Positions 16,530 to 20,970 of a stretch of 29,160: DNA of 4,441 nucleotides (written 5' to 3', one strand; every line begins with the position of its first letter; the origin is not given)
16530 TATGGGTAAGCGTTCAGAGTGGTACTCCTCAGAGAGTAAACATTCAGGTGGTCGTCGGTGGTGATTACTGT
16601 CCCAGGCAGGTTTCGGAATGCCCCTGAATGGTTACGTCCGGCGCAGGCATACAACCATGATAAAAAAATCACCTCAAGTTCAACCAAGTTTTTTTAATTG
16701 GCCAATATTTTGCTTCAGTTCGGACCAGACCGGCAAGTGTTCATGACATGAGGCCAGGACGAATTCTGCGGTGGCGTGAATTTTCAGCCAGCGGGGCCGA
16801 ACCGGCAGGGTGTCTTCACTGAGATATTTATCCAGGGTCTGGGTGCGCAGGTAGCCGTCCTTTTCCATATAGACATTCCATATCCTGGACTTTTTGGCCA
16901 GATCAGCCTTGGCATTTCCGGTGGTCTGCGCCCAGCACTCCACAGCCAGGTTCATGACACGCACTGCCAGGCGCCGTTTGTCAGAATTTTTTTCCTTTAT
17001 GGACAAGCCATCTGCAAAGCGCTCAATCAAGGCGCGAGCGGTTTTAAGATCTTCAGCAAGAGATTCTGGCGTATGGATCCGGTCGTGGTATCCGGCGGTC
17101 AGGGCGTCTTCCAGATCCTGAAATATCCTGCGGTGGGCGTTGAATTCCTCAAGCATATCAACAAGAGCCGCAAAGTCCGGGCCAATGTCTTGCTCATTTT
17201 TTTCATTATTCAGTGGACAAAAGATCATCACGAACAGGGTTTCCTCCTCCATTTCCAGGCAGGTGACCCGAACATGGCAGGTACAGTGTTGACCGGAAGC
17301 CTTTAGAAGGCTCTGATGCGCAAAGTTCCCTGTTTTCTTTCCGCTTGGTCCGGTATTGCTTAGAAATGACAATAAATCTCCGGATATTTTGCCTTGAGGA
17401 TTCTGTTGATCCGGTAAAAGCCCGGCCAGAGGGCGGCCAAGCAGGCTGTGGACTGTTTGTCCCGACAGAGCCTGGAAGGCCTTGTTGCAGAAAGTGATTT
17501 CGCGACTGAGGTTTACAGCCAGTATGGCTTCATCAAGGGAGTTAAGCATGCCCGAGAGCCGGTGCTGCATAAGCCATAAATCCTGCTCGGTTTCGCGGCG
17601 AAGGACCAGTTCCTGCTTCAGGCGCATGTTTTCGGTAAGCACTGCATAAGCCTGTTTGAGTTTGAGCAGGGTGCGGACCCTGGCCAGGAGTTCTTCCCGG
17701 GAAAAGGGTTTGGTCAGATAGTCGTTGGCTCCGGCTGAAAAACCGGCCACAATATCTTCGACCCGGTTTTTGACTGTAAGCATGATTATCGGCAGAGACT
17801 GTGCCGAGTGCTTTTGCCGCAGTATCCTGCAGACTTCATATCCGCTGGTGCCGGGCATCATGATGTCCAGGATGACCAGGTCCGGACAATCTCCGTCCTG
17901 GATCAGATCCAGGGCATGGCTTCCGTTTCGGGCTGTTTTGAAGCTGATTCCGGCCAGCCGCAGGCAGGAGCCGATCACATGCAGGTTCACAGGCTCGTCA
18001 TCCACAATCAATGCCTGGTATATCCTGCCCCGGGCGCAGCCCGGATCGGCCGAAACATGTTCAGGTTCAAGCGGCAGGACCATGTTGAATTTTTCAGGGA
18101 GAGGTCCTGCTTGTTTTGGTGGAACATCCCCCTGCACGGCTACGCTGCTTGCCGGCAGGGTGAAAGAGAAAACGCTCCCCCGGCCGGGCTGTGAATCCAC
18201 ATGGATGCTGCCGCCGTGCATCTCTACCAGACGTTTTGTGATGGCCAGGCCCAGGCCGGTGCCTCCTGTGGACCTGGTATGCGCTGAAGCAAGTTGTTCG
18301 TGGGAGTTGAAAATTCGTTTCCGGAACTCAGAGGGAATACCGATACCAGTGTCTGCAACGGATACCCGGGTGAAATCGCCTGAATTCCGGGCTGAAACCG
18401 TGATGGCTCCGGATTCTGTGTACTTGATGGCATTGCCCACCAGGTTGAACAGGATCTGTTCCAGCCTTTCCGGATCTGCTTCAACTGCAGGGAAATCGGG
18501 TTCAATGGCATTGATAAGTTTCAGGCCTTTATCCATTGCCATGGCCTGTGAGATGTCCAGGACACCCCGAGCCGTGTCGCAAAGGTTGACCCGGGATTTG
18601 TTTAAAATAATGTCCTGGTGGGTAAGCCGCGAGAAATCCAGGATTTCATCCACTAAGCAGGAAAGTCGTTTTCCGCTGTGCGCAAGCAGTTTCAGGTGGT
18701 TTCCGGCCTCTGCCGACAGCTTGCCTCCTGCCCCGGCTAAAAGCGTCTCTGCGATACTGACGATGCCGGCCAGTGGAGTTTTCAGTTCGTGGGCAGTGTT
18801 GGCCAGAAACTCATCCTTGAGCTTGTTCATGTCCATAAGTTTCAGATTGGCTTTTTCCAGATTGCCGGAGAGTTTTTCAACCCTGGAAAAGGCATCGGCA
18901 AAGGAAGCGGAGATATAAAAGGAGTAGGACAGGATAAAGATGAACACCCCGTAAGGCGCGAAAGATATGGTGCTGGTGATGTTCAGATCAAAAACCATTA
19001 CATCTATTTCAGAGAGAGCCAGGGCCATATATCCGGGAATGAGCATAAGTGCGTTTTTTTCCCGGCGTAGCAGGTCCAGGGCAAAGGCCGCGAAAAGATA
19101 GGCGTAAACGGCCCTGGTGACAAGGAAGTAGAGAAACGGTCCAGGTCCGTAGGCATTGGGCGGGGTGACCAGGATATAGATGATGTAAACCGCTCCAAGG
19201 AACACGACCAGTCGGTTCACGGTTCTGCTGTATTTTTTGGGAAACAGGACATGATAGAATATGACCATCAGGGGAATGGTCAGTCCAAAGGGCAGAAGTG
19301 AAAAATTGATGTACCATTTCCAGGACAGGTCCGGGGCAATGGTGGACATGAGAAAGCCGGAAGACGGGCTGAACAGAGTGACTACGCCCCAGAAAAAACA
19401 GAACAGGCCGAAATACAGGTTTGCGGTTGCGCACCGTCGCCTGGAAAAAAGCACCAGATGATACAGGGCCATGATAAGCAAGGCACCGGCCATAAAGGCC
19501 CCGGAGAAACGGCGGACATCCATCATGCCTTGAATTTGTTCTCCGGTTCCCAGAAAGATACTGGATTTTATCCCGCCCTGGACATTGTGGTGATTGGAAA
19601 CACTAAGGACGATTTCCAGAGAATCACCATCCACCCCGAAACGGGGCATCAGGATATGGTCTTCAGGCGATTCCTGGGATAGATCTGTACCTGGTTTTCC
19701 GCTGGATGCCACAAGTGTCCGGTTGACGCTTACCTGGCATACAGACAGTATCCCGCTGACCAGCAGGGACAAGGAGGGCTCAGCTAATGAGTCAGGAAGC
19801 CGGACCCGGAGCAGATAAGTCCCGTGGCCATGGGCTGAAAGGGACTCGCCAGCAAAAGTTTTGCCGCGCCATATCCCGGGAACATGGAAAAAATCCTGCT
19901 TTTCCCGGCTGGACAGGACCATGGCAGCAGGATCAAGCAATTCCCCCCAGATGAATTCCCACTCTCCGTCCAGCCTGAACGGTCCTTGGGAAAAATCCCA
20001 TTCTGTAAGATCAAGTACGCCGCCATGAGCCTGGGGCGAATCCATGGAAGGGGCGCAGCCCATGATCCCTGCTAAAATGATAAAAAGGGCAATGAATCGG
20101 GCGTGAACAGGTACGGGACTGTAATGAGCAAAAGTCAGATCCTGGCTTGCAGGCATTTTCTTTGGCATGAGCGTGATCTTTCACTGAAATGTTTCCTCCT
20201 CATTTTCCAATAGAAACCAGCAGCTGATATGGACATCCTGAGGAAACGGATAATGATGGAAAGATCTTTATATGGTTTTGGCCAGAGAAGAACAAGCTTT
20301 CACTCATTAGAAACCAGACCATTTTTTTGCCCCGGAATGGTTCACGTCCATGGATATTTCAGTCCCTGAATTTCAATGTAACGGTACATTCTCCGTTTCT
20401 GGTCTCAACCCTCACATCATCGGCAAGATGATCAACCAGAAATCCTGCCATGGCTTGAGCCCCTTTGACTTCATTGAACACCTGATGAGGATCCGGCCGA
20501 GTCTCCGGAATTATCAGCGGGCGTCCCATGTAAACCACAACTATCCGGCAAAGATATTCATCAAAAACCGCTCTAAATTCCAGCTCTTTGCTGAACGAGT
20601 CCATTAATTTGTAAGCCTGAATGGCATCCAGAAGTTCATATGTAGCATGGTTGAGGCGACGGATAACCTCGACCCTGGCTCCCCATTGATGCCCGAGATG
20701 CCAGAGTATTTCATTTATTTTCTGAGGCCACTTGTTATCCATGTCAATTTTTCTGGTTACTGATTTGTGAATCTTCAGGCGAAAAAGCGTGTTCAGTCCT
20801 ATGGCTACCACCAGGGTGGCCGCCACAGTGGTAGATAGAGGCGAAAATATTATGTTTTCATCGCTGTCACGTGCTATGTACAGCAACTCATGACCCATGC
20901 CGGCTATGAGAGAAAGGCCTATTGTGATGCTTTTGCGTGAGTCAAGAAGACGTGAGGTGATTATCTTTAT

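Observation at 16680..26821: Six-gene co-oriented cluster: candidate undescribed periplasmic hydrolysis plus one-component sensing system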

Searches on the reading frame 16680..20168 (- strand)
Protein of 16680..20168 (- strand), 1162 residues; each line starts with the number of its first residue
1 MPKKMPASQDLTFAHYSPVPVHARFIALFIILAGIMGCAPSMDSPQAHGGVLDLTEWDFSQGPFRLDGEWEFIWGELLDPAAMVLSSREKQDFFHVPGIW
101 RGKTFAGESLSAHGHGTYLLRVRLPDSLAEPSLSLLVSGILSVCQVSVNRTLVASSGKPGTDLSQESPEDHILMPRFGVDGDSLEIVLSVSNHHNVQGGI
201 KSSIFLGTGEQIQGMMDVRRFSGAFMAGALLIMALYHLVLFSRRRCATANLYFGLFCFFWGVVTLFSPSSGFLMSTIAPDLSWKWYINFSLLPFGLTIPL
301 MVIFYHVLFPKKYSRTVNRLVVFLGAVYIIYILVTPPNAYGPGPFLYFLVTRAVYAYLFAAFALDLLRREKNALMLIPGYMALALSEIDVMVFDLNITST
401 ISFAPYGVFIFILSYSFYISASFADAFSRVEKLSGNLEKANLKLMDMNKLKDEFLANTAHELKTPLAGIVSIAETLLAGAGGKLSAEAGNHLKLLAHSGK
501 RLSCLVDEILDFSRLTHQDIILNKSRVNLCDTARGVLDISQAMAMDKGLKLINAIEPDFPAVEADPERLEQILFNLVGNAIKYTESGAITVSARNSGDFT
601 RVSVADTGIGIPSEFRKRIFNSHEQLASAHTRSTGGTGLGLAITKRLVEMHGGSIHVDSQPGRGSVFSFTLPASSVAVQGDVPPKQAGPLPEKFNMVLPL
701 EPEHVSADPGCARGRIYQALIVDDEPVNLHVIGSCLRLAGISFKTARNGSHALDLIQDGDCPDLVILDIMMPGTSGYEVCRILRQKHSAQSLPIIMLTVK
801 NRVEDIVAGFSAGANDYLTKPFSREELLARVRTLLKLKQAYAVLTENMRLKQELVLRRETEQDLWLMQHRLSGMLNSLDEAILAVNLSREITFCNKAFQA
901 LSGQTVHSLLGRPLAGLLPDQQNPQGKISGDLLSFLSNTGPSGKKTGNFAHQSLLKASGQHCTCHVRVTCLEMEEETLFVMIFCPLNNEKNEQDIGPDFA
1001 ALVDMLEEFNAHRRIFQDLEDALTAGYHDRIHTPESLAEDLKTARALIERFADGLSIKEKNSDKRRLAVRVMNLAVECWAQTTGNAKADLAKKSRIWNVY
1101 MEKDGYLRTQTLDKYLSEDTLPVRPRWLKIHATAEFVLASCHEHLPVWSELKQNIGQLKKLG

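Call 4: search_protein_families(library=pfam, proteins=[window:16680-20168:-], max_evalue=0.01)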
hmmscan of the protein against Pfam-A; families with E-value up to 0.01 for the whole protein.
window:16680-20168:- (1162 aa): 9 families
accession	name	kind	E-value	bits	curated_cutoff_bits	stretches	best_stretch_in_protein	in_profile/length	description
PF02518.31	HATPase_c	-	1.1e-30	106.8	26.4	1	565-673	2-109/111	Histidine kinase-, DNA gyrase B-, and HSP90-like ATPase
PF00072.30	Response_reg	-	7.8e-30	103.7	30.2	1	720-832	2-111/111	Response regulator receiver domain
PF00512.31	HisKA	-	4.9e-15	55.8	26.9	1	451-517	2-65/66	His Kinase A (phospho-acceptor) domain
PF07695.17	7TMR-DISM_7TM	-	2.6e-14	54.1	29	1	224-419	6-202/205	7TM diverse intracellular signalling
PF00989.32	PAS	-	9.7e-08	32.4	22.6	1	870-928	2-58/113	PAS fold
PF13188.13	PAS_8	-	9.2e-05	22.7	21.8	1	870-920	2-49/65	PAS domain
PF08448.16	PAS_4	-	0.00036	21.2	23.1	1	875-925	1-48/110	PAS fold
PF13581.12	HATPase_c_2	-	0.0041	17.5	27.4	0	577-649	40-110/127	Histidine kinase-like ATPase domain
PF13426.13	PAS_9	-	0.0086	16.8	27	0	880-924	2-41/103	PAS domain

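Call 5: search_protein_families(library=ncbifam, proteins=[window:16680-20168:-], max_evalue=0.01)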
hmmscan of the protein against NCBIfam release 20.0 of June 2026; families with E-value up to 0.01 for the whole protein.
window:16680-20168:- (1162 aa): 162 families (the best 25 are shown)
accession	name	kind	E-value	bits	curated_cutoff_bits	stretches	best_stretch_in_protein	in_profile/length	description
TIGR02956.1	TMAO_torS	equivalog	9.5e-74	249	676.5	1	436-870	449-858/967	TMAO reductase system sensor histidine kinase/response regulator TorS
NF038297.2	hybrid_HK_HrmK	equivalog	5.2e-72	243.4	725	1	430-827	214-600/607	hybrid histidine kinase/response regulator HrmK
NF008318.0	PRK11107.1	equivalog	2.2e-70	237.8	890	2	438-675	280-520/920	two-component sensor histidine kinase BarA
NF008302.0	PRK11091.1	equivalog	1.6e-65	221.7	838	1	447-839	279-647/779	aerobic respiration two-component sensor histidine kinase ArcB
NF046044.1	PnpS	equivalog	1.2e-63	215.5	400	1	445-672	164-390/390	two-component system histidine kinase PnpS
NF041880.1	EPS_EpsF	equivalog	3.4e-61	207.2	900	2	444-672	267-492/492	response regulator EpsF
NF041947.1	LuxQ_Vibrio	equivalog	6.9e-60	202.9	1200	1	448-829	469-833/843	quorum-sensing autoinducer 2 sensor kinase/phosphatase LuxQ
NF011874.0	PRK15347.1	equivalog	1.1e-59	202.4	852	2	428-677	375-618/921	two component system sensor kinase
NF047465.1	hybrid_HK_LvrA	exception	1.1e-57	195.7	1200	1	439-844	190-593/819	hybrid histidine kinase/response regulator LvrA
NF047874.1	MASE3_PAS_HK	subfamily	2.8e-55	188.3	560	2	430-676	381-628/655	MASE3 domain-containing sensor histidine kinase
NF008099.0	PRK10841.1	equivalog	3.1e-55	187.4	920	2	447-674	466-691/949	two-component system sensor histidine kinase RcsC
NF033092.0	HK_WalK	equivalog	2.5e-49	168.4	725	1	450-672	371-593/594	cell wall metabolism sensor histidine kinase WalK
TIGR02966.1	phoR_proteo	equivalog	4.1e-48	164.1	334.2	1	444-671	107-333/333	phosphate regulon sensor histidine kinase PhoR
NF045901.1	HisKinLetSLeg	equivalog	1.6e-47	162.1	1650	2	443-671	285-516/906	two-component system sensor histidine kinase LetS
NF041735.1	hist_kin_RppB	equivalog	3.8e-45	154.5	400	1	452-672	217-438/438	two-component system sensor histidine kinase RppB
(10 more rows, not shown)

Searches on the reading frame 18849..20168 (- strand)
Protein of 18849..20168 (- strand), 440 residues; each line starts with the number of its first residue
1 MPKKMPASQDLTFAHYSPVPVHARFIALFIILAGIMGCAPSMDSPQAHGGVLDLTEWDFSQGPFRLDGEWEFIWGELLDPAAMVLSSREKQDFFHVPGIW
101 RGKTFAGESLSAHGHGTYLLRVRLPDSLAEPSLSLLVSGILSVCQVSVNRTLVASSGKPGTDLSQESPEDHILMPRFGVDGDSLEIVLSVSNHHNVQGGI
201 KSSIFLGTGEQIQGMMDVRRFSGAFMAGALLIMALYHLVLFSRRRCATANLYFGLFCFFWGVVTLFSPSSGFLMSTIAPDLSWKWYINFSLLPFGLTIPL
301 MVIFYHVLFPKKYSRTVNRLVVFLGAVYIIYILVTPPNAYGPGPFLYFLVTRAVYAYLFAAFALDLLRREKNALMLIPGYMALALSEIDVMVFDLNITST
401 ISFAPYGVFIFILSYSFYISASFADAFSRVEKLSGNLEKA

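Call 61: find_related_loci(query=window:18849-20168:-, collection=genome_contigs, flank=8000)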
Query window:18849-20168:- (440 aa) in genome_contigs; peptide patterns used: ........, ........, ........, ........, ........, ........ (x = any residue, [..] = any of these).
61 stretches matched a pattern; 11 encode a relative of the query (tblastn E <= 1e-3); 11 distinct loci.
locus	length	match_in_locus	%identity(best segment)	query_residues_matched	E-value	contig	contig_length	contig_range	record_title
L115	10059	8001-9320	74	1-440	0e+0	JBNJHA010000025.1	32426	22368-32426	MAG: Thermodesulfobacteriota bacterium isolate Y22_30dBSd2.bin.36 NODE_548_length_32426_cov_20.001732, whole genome shot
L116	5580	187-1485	31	14-438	7e-36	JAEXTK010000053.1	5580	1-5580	MAG: Spirochaetes bacterium isolate OH_HBrB_349 k127_1527594, whole genome shotgun sequence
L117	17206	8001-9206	29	30-437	4e-29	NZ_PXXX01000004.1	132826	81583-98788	Lysinibacillus capsici strain PB300 contig_4, whole genome shotgun sequence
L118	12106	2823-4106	26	21-439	7e-33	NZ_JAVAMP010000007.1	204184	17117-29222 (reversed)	Chengkuizengella axinellae strain 2205SS18-9 7, whole genome shotgun sequence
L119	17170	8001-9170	28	43-439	3e-27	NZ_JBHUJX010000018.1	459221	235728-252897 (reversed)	Bacillus sp. CGMCC 1.16607 GCM70020056_23, whole genome shotgun sequence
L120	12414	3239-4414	28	43-439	1e-25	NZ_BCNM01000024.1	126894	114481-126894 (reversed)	Paenibacillus pabuli NBRC 13638, whole genome shotgun sequence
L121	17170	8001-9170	26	45-440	1e-24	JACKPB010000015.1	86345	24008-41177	MAG: Leptospiraceae bacterium isolate HK-STAS-SPIR-4 HK-STAS-SPIR-4_15, whole genome shotgun sequence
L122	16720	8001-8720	29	43-274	3e-18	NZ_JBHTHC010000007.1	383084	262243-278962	Paenibacillus sp. GCM10027626 strain CGMCC 1.60098 GCM70027626_54, whole genome shotgun sequence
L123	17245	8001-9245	24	26-440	6e-17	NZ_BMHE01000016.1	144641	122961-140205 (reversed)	Paenibacillus marchantiophytorum strain CGMCC 1.15043 sequence016, whole genome shotgun sequence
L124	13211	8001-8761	24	63-322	9e-13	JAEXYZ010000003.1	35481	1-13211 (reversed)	MAG: Bacillota bacterium isolate OH_HDB_211 k127_244286, whole genome shotgun sequence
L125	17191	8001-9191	24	43-440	2e-18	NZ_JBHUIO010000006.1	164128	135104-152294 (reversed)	Tumebacillus lipolyticus strain KCTC 32289 platanus_K_17_124_6, whole genome shotgun sequence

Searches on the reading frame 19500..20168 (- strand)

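Call 7: search_protein_families(library=pfam, proteins=[window:19500-20168:-], max_evalue=10)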
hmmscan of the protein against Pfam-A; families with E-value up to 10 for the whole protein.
window:19500-20168:- (223 aa): 1 family
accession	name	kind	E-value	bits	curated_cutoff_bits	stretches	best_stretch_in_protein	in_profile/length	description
PF10913.13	DUF2706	-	0.19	12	25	1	24-42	6-24/59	Protein of unknown function (DUF2706)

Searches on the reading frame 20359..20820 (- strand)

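Call 7: search_protein_families(library=pfam, proteins=[window:20359-20820:-], max_evalue=10)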
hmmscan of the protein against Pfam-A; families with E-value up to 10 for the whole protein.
window:20359-20820:- (153 aa): 1 family
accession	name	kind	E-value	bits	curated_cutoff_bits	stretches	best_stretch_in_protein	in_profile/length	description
PF21277.2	T6SS_VgrG3-like_C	-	0.18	12.2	27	1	15-72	95-158/183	Type VI secretion system spike protein VgrG3-like, C-terminal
